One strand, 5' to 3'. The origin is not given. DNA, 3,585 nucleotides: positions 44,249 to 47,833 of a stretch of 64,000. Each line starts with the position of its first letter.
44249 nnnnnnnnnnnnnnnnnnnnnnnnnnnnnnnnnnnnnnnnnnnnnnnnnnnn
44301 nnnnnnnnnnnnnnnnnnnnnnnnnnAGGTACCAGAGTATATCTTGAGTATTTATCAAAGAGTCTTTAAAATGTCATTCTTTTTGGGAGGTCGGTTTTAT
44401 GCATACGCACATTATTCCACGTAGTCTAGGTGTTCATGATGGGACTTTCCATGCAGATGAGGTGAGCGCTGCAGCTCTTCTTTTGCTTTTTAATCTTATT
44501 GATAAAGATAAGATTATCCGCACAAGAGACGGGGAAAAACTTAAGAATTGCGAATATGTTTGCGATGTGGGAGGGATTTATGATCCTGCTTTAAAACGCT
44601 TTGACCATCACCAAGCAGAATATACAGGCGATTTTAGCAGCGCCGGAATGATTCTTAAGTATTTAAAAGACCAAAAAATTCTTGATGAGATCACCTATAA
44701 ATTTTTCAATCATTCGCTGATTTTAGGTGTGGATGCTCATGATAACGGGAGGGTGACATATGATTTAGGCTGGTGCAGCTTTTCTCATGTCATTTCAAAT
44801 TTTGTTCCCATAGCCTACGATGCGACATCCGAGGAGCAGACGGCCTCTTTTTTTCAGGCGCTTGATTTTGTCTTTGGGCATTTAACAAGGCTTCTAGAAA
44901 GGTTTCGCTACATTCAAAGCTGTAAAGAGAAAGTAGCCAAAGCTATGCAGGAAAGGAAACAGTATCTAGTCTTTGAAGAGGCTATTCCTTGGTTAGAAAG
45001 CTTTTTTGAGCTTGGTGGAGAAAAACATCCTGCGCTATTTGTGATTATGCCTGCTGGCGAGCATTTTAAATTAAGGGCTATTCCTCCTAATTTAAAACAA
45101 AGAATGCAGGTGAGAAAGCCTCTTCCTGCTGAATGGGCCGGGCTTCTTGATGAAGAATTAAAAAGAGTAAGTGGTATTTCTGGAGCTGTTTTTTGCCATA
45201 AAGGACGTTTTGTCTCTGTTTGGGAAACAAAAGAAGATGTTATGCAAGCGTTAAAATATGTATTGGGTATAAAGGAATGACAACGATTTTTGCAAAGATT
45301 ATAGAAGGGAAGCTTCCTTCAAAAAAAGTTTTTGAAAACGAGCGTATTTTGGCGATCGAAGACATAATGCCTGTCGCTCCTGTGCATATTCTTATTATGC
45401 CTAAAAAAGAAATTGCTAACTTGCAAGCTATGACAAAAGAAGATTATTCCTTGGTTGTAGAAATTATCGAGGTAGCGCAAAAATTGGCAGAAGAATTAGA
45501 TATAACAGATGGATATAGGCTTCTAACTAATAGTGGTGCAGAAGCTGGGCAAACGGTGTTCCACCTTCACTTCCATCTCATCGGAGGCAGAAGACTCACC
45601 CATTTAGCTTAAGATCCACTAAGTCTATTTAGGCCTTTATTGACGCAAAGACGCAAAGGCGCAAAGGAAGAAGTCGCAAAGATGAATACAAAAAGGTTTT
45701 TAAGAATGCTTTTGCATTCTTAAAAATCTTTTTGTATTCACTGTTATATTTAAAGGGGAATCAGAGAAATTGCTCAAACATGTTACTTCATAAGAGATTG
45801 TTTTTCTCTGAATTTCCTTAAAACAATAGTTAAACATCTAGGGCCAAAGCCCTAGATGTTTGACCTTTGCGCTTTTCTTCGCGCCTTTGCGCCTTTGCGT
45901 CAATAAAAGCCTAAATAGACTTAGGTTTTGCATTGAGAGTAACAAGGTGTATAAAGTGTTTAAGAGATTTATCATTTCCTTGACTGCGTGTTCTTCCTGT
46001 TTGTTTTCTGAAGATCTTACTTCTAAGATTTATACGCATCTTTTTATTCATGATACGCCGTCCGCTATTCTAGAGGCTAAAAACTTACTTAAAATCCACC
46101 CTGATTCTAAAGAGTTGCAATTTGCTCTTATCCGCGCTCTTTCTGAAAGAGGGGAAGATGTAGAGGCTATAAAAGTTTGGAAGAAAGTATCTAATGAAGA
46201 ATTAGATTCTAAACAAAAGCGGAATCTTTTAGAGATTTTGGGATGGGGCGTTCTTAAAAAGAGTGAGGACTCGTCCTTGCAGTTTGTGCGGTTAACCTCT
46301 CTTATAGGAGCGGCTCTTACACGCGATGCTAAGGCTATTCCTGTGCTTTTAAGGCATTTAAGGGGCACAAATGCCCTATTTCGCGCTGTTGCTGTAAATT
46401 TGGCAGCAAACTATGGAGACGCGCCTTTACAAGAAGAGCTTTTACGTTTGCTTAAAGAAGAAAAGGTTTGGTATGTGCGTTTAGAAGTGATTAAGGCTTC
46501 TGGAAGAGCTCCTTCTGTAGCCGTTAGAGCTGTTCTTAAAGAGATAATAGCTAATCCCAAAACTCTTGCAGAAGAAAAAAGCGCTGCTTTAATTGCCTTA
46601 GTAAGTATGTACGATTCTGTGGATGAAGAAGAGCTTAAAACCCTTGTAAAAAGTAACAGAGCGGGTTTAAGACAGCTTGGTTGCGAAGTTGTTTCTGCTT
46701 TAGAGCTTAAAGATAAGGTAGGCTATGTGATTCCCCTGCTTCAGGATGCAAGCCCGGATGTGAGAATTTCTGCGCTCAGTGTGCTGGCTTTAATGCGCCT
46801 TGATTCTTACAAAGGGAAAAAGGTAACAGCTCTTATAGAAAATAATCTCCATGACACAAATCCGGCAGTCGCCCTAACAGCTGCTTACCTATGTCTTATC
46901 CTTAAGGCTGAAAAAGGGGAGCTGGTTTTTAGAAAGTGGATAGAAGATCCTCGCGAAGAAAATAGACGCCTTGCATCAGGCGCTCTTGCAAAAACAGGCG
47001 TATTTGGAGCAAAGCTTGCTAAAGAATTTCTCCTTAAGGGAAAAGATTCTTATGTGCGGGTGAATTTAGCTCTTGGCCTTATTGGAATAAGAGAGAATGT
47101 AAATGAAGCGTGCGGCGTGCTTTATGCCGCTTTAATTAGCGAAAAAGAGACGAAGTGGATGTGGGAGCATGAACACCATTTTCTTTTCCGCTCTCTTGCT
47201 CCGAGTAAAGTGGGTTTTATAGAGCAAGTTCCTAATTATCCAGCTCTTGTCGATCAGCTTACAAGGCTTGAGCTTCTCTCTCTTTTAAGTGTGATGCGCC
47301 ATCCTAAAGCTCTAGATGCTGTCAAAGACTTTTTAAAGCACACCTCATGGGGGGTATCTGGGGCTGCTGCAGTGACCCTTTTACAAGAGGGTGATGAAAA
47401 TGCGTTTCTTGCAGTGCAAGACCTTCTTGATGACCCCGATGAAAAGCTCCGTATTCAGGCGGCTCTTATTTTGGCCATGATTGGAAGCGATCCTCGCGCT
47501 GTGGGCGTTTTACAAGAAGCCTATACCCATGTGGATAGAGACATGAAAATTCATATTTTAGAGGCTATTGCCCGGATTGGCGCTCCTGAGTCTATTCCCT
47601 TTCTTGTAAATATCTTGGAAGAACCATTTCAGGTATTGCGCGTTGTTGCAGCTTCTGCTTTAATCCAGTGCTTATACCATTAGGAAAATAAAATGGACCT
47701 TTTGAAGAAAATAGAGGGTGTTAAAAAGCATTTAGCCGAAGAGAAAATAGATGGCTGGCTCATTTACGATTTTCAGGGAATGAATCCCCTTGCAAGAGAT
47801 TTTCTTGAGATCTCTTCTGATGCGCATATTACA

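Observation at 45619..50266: Two inverted copies of a ~306-bp TIR element bracket a 4-kb three-gene segment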

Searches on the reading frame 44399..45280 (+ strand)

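Call 7: search_protein_families(library=pfam, proteins=[window:44399-45280:+])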
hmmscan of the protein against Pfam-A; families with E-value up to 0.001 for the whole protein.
window:44399-45280:+ (293 aa): 1 family
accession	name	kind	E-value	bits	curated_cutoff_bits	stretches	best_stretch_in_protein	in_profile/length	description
PF03690.18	MYG1_exonuc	-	1.7e-56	192.6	22.1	1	10-283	2-312/318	Uncharacterised protein family (UPF0160)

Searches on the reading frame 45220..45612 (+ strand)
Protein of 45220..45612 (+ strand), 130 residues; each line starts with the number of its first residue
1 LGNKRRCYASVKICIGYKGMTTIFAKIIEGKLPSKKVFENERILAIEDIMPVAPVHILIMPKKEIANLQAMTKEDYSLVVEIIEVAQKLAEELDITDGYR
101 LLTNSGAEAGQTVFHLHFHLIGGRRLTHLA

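Call 7: search_protein_families(library=pfam, proteins=[window:45220-45612:+])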
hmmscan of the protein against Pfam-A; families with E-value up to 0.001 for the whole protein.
window:45220-45612:+ (130 aa): 2 families
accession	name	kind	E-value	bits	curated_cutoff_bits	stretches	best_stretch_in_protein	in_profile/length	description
PF01230.28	HIT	-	8.2e-26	91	21.5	1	31-125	3-97/98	HIT domain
PF11969.13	DcpS_C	-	6.5e-23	81.8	24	1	22-122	2-101/114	Scavenger mRNA decapping enzyme C-term binding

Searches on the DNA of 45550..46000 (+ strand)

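Call 44: search_dna_similar(query=window:45600-45945:+, collection=plasmids, mode=distant, max_evalue=0.01)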
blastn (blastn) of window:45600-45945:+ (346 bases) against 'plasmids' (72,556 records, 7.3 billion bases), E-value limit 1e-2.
No match.

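Call 45: search_dna_similar(query=window:45600-45945:+, collection=phages, mode=distant, max_evalue=0.01)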
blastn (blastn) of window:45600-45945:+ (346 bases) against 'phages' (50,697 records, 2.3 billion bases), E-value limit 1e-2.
No match.
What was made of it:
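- Tried and rejected: Element against plasmids and phages by blastn: no match (calls 44, 45).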

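Call 56: search_rna_families(source=window, start=45550, end=46000, threshold=evalue, max_evalue=1)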
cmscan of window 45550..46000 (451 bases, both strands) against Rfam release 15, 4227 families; matches with E-value up to 1: 17.
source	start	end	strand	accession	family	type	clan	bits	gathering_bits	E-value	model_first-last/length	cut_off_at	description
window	45685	45738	+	RF00906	MIR1120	Gene; miRNA;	-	30.1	86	0.00041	19-69/87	no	MIR1120/MIR1122 microRNA precursor family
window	45685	45738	-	RF00906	MIR1120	Gene; miRNA;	-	29.1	86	0.00075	19-69/87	no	MIR1120/MIR1122 microRNA precursor family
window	45685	45791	-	RF04342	Plastid-psbA-1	Cis-reg;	CL00153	26.2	54.3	0.28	1-114/114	no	Plastid-psbA-1 3UTR RNA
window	45677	45745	-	RF04097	MIR2630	Gene; miRNA;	-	25.4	144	0.005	1-229/229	no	MIR2630 microRNA precursor family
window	45684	45739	-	RF04134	MIR7504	Gene; miRNA;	-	25.2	83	0.033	1-124/124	no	MIR7504 microRNA precursor family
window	45666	45757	+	RF00885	MIR821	Gene; miRNA;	-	23.7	249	0.023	1-275/275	no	MIR821 microRNA precursor family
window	45827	45863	-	RF00240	RNA-OUT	Gene; antisense;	-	23.2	41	0.045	1-70/70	no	RNA-OUT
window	45666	45757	-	RF00885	MIR821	Gene; miRNA;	-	21.7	249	0.065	1-275/275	no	MIR821 microRNA precursor family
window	45798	45866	+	RF00262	sar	Gene; antisense;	-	21.2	43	0.084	1-68/68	no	sar RNA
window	45681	45744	+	RF04130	MIR7996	Gene; miRNA;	-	21.1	119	0.19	1-190/190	no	MIR7996 microRNA precursor family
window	45666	45880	+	RF02417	VR-RNA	Gene; sRNA;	-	21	100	0.021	1-397/397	no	VR-RNA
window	45814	45907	-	RF02621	BSnc120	Gene; sRNA;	-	20.9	114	0.034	1-88/88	no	Brucella sRNA 120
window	45675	45744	+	RF03718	mir-2804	Gene; miRNA;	-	20.7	86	0.2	1-78/78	no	mir-2804 microRNA precursor family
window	45686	45737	-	RF04003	mir-4841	Gene; miRNA;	-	19.9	100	0.3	1-86/86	no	mir-4841 microRNA precursor family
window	45682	45741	-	RF04199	MIR6027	Gene; miRNA;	-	19.4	95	0.12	1-159/159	no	MIR6027 microRNA precursor family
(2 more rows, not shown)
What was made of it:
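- On Known structured RNA family (Rfam): Sub-threshold hits are generic long hairpins (call 56).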

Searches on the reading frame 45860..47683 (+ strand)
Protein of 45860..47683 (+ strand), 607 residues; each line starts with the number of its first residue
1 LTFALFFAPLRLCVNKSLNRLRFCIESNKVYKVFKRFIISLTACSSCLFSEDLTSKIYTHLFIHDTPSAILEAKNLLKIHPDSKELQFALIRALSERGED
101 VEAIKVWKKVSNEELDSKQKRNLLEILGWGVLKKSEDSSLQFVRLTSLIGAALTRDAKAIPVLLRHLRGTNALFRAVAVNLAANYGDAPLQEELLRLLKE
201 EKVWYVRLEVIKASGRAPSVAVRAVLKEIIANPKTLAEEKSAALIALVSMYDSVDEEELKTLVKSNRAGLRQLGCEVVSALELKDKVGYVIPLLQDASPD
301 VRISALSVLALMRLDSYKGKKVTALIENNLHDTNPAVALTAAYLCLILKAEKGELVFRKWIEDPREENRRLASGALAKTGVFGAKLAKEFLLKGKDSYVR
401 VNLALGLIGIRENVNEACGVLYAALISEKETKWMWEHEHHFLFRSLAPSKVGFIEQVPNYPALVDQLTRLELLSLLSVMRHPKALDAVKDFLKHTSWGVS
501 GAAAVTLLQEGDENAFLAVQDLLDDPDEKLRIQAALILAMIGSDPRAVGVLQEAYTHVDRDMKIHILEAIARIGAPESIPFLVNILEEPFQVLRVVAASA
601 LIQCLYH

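Call 7: search_protein_families(library=pfam, proteins=[window:45860-47683:+])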
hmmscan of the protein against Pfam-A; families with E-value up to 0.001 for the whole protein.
window:45860-47683:+ (607 aa): 2 families
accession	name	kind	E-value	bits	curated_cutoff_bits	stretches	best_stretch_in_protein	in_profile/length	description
PF13646.12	HEAT_2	-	7e-30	103.6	27.7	3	522-601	8-87/88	HEAT repeats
PF02985.28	HEAT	-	9.4e-08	32.1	23.5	0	289-310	4-25/31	HEAT repeat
